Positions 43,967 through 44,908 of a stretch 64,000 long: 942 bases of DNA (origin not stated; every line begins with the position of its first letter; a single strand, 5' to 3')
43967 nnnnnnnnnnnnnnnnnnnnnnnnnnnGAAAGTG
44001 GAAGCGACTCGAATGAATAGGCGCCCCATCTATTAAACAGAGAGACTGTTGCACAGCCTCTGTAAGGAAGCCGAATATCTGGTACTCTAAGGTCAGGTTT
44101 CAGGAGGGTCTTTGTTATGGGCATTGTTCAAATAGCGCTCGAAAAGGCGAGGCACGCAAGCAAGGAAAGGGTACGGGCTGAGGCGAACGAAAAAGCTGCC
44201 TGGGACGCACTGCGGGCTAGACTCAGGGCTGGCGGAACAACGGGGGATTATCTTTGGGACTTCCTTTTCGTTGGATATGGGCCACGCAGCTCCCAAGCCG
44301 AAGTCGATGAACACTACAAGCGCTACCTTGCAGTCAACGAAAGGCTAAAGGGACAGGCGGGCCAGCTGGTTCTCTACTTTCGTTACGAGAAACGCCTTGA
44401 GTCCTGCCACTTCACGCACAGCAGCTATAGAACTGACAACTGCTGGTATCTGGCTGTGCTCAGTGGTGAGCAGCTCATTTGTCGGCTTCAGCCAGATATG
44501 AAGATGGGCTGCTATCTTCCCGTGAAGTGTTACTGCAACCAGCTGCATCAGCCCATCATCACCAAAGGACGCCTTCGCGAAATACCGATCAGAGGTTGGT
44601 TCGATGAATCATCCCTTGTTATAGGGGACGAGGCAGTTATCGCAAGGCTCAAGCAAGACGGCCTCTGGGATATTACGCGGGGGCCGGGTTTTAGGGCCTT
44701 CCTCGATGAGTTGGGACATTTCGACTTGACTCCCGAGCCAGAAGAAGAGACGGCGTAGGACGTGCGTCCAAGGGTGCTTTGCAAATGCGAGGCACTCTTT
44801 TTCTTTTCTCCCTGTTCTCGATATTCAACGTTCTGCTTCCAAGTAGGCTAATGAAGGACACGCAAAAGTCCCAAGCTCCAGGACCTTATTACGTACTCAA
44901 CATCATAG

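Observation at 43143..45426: Opposite-strand three-gene insertion between rplB and rpsS in the S10 operon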

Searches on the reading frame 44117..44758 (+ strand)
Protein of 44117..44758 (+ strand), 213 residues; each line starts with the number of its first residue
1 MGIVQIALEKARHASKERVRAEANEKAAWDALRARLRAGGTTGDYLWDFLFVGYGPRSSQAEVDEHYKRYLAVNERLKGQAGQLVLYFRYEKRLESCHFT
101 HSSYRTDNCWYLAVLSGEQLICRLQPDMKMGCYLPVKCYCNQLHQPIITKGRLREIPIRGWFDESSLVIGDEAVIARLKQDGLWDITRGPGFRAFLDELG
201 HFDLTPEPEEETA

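Call 3: search_protein_families(library=pfam, proteins=[window:44117-44758:+], max_evalue=0.1)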
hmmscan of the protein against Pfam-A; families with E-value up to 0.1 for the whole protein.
window:44117-44758:+ (213 aa): 0 families

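Call 4: search_protein_families(library=ncbifam, proteins=[window:44117-44758:+], max_evalue=0.1)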
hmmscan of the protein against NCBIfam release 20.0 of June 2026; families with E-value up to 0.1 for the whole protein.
window:44117-44758:+ (213 aa): 0 families

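Call 6: find_homologous_proteins(query=window:44117-44758:+)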
Query window:44117-44758:+ (213 aa): 1 proteins with E <= 0.001 among 493 candidates.
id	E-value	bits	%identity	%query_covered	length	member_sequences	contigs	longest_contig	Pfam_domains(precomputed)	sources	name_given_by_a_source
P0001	2.2e-144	496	100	100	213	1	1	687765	-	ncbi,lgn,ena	-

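Call 7: find_encoding_contigs(protein=window:44117-44758:+, flank=10000)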
Protein window:44117-44758:+ (213 aa): no gene with exactly this product is on record in the collection.

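Call 8: find_encoding_contigs(protein=P0001, flank=10000)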
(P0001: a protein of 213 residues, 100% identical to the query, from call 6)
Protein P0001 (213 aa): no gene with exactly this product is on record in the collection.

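Call 28: search_protein_representatives(protein=window:44117-44758:+)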
Query: 213 residues. Proteins with E-value up to 0.001 (for the whole library): 14; up to 1e-10: 2; up to 1e-30: 1. The best 14 are listed.
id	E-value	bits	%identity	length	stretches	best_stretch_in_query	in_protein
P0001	6.9e-145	496.4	100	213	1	1-213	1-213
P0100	1.2e-16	77.2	38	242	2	5-163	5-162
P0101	3.4e-09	52.7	32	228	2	8-156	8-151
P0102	1.7e-07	47.2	36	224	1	9-138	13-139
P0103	1.5e-05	40.8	37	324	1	13-120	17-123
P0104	4.5e-05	39.3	31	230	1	4-140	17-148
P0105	6.1e-05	38.9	34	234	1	32-140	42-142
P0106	6.3e-05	38.8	33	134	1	20-124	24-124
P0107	1.5e-04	37.6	32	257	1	7-123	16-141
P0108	1.8e-04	37.3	35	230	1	9-146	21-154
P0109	2.1e-04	37.1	32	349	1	5-115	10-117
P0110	2.2e-04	37.0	36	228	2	11-140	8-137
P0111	4.4e-04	36.1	28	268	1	6-152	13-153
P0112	6.0e-04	35.6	33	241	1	11-123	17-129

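Call 29: predict_structure(protein=window:44117-44758:+)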
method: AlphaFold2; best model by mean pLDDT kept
length: 213 residues; sequences in the alignment: 1
mean_pLDDT: 36.0   pTM: 0.26
mean pLDDT of the five models: 36.0, 35.4, 34.4, 32.6, 31.8
residues with pLDDT >= 90: 0; 70-90: 0; 50-70: 27; < 50: 186
segments of 3 or more residues with pLDDT < 50: 24-26, 35-37, 39-60, 65-213
pLDDT, mean of each block of 10 residues (from residue 1): 55 54 50 49 40 38 47 41 30 24 25 29 28 24 20 22 27 42 40 41 30 41
secondary structure, 60 per line:
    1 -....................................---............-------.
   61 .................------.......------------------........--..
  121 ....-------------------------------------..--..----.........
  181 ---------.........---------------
elements in order: H2-37 H41-52 H60-77 E84-90 E109-116 E119-124 H172-180 H190-198

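Call 31: find_encoding_contigs(protein=P0100, flank=6000, max_places=3)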
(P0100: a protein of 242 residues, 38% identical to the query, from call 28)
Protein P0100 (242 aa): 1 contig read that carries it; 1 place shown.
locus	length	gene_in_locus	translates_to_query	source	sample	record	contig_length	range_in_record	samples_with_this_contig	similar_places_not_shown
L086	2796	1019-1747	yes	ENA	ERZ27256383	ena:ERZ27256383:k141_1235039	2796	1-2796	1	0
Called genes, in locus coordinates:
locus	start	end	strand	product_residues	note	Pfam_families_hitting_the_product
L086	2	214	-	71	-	?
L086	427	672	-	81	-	-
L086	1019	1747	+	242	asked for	-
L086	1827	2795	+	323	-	?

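Call 32: find_encoding_contigs(protein=P0101, flank=8000, max_places=3)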
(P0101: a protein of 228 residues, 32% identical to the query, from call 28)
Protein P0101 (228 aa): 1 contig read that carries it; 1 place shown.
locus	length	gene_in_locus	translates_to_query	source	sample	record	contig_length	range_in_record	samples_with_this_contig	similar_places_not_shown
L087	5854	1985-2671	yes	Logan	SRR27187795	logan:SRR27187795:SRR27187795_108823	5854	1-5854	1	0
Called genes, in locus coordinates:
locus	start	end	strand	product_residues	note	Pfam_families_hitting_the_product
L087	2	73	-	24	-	?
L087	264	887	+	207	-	-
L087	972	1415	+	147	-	PF02590:SPOUT_MTase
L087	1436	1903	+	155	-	PF03073:TspO_MBR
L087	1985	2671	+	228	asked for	-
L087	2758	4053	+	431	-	PF00155:Aminotran_1_2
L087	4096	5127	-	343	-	PF02618:YceG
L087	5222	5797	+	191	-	-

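Call 33: find_encoding_contigs(protein=P0102, flank=8000, max_places=3)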
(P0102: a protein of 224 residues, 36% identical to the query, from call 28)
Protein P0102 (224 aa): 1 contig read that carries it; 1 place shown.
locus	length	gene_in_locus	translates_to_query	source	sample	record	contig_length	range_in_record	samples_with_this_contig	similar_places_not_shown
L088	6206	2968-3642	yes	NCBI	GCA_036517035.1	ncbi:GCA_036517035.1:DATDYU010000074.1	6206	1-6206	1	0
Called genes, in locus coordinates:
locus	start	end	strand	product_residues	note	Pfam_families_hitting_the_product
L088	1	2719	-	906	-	PF00521:DNA_topoisoIV, PF14890:Intein_splicing, PF00521:DNA_topoisoIV, PF03989:DNA_gyraseA_C (faint)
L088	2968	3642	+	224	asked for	-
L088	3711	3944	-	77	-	-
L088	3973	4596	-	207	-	PF13483:Lactamase_B_3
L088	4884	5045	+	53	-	-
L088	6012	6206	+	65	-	?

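Call 34: find_encoding_contigs(protein=P0103, flank=8000, max_places=3)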
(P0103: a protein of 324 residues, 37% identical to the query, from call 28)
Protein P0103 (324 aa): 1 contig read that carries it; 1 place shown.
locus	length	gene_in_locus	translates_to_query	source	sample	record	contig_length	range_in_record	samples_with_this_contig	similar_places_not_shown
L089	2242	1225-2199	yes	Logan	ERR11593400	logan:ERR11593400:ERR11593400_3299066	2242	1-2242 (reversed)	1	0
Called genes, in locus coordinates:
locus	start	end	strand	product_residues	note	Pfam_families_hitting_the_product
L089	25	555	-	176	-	PF01878:EVE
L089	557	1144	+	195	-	-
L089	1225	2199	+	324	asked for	-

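Call 42: search_solved_structures(query=A1, max_evalue=10)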
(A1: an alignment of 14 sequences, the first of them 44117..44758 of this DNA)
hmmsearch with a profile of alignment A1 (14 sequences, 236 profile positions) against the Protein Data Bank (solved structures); distinct sequences matched with E-value up to 10: 0.

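Call 43: search_protein_families(library=pfam, alignment_id=A1, max_evalue=1)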
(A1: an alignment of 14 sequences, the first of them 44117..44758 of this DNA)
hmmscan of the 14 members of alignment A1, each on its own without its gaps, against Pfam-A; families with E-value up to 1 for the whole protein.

A. member 1, window:44117-44758:+ (213 aa): 0 families

B. families by the number of members that match (of 14 scanned): 11 families
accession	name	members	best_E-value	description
PF07926.17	TPR_MLP1_2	1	0.0053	TPR/MLP1/MLP2-like protein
PF11828.13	DUF3348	1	0.034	Protein of unknown function (DUF3348)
PF10400.15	Vir_act_alpha_C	1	0.037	Virulence activator alpha C-term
PF20072.4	DUF6468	1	0.041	Domain of unknown function (DUF6468)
PF18548.6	MetOD2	1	0.049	Metanogen output domain 2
PF08450.18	SGL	1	0.21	SMP-30/Gluconolactonase/LRE-like region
PF20173.3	ZnF_RZ-type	1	0.24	RZ type zinc finger domain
PF15883.10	DUF4736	1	0.29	Domain of unknown function (DUF4736)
PF01763.21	Herpes_UL6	1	0.3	Herpesvirus UL6 like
PF12732.12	YtxH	1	0.31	YtxH-like protein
PF16535.10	T3SSipB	1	0.32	Type III cell invasion protein SipB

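Call 54: predict_structure(alignment_id=A1)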
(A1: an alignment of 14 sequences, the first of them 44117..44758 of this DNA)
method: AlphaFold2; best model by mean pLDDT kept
length: 213 residues; sequences in the alignment: 14
mean_pLDDT: 83.5   pTM: 0.73
mean pLDDT of the five models: 83.5, 83.2, 83.0, 80.4, 79.2
residues with pLDDT >= 90: 104; 70-90: 71; 50-70: 30; < 50: 8
segments of 3 or more residues with pLDDT < 50: 159-162
pLDDT, mean of each block of 10 residues (from residue 1): 89 95 91 91 93 82 91 95 91 90 90 94 86 90 72 63 74 91 64 76 54 51
secondary structure, 60 per line:
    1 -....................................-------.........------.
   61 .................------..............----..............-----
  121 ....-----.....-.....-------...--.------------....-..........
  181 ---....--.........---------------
elements in order: H2-37 H45-53 H60-77 E84-97 E102-115 E121-124 E130-134 E136-140 E148-150 E166-169 H171-180 H184-187 H190-198

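Call 60: fold_search(model_id=the predicted structure, library=pdb)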
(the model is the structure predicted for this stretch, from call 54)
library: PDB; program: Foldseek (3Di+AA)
matches with E <= 10: 531; with E <= 0.001: 0
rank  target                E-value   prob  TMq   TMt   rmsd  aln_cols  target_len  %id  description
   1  6zj3_SP               2.4e-01  0.04  0.10  0.12  16.8       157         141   12  Cryo-EM structure of the highly atypical cytoplasmic ribosome of Euglena gracilis (released 2020-10-07)
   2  8glv_6U               2.7e-01  0.11  0.18  0.08  18.9       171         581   10  96-nm repeat unit of doublet microtubules from Chlamydomonas reinhardtii flagella (released 2023-05-31)
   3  8glv_6V               3.2e-01  0.12  0.18  0.09  19.1       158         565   12  96-nm repeat unit of doublet microtubules from Chlamydomonas reinhardtii flagella (released 2023-05-31)
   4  5xnl_O                3.9e-01  0.05  0.09  0.08  15.5       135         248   11  Structure of stacked C2S2M2-type PSII-LHCII supercomplex from Pisum sativum (released 2017-09-20)
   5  5xnm_O                5.2e-01  0.04  0.09  0.09  15.3       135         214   10  Structure of unstacked C2S2M2-type PSII-LHCII supercomplex from Pisum sativum (released 2017-09-20)
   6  3qo6_B                5.8e-01  0.05  0.08  0.06  13.4        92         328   10  Crystal structure analysis of the plant protease Deg1 (released 2011-05-04)
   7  5it7_X                6.6e-01  0.02  0.10  0.12  17.4       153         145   14  Structure of the Kluyveromyces lactis 80S ribosome in complex with the cricket paralysis virus IRES and eEF2 (released 2016-05-18)
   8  8glv_6Y               7.0e-01  0.08  0.17  0.08  16.6       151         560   12  96-nm repeat unit of doublet microtubules from Chlamydomonas reinhardtii flagella (released 2023-05-31)
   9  3gp6                  7.4e-01  0.03  0.12  0.14  14.7       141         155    9  Crystal structure of PagP in SDS/MPD (released 2010-06-23)
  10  7oyc_f1               7.8e-01  0.06  0.12  0.19  11.8        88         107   15  Cryo-EM structure of the Xenopus egg 80S ribosome (released 2022-07-20)
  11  9nw3_3A               8.8e-01  0.03  0.13  0.09  21.1       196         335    9  Ciliary tip central pair (released 2025-07-30)
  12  8jiw_BX               8.8e-01  0.02  0.10  0.14  15.6       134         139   13  Atomic structure of wheat ribosome reveals unique features of the plant ribosomes (released 2024-03-27)
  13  8hkx_S12P             8.8e-01  0.02  0.06  0.08  16.7        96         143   14  Cryo-EM Structures and Translocation Mechanism of Crenarchaeota Ribosome (released 2023-08-16)
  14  5m1j_A1               9.3e-01  0.11  0.20  0.13   9.8       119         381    6  Nonstop ribosomal complex bound with Dom34 and Hbs1 (released 2017-01-18)
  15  3wxm_F                9.3e-01  0.10  0.16  0.11  11.7       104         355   13  Crystal structure of archaeal Pelota and GTP-bound EF1 alpha complex (released 2014-09-03)
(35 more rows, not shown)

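Call 75: search_protein_families(library=phrogs, alignment_id=A1, max_evalue=0.01)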
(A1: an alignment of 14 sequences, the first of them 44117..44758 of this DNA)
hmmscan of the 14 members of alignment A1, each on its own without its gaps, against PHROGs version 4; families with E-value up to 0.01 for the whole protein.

A. member 1, window:44117-44758:+ (213 aa): 0 families

B. families by the number of members that match (of 14 scanned): 0 families

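Call 76: search_protein_families(library=padloc, alignment_id=A1, max_evalue=0.01)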
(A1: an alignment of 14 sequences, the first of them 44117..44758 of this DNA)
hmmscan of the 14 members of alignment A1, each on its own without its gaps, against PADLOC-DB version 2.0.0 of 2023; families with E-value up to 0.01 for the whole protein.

A. member 1, window:44117-44758:+ (213 aa): 0 families

B. families by the number of members that match (of 14 scanned): 0 families

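Call 85: search_dna_similar(query=window:44117-44758:+, collection=phages, mode=protein, max_evalue=0.01, max_rows=5)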
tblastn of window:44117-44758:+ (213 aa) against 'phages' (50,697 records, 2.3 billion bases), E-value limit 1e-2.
No match.

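Call 91: fold_search(model_id=the predicted structure, library=viral)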
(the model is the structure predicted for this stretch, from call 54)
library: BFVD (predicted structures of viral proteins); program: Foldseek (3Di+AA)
matches with E <= 10: 852; with E <= 0.001: 0
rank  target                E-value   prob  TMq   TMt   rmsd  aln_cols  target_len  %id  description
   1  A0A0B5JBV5            3.2e-02  0.25  0.17  0.08  20.6       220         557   14  Uncharacterized protein [Pandoravirus inopinatum]
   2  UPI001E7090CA         3.8e-02  0.60  0.16  0.34   8.2        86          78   16  (no name look-up for this kind of identifier)
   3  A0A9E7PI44            4.3e-02  0.66  0.19  0.40   7.8       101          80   11  (no name in the UniProt tables at hand)
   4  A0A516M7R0            4.6e-02  0.25  0.21  0.18  18.8       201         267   12  (no name in the UniProt tables at hand)
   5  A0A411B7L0            4.9e-02  0.69  0.23  0.38   5.9       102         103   11  Uncharacterized protein [Enterococcus phage EfsSzw-1]
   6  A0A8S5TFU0            4.9e-02  0.23  0.17  0.17  24.3       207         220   10  Cysteine-rich protein [Siphoviridae sp. ctbgC51]
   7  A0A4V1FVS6            5.5e-02  0.16  0.16  0.12  17.0       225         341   12  (no name in the UniProt tables at hand)
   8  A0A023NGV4            6.9e-02  0.21  0.13  0.24  11.6       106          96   11  (no name in the UniProt tables at hand)
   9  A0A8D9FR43            7.3e-02  0.21  0.18  0.22  10.5       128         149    8  Uncharacterized protein [uncultured marine phage]
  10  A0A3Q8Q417            1.0e-01  0.14  0.14  0.05  24.9       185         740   12  (no name in the UniProt tables at hand)
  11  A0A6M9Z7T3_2          1.2e-01  0.15  0.16  0.06  11.1       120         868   13  Polymerase polyprotein [Riboviria sp.]
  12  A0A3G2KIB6            1.2e-01  0.08  0.11  0.10  18.4       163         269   13  Uncharacterized protein [Arthrobacter phage Peas]
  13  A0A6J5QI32            1.2e-01  0.21  0.15  0.25  13.3       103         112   10  Uncharacterized protein [uncultured Caudovirales phage]
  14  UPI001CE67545         1.4e-01  0.12  0.14  0.22  18.6       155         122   12  (no name look-up for this kind of identifier)
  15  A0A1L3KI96            1.4e-01  0.12  0.14  0.06  13.9       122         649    8  Uncharacterized protein [Beihai levi-like virus 12]
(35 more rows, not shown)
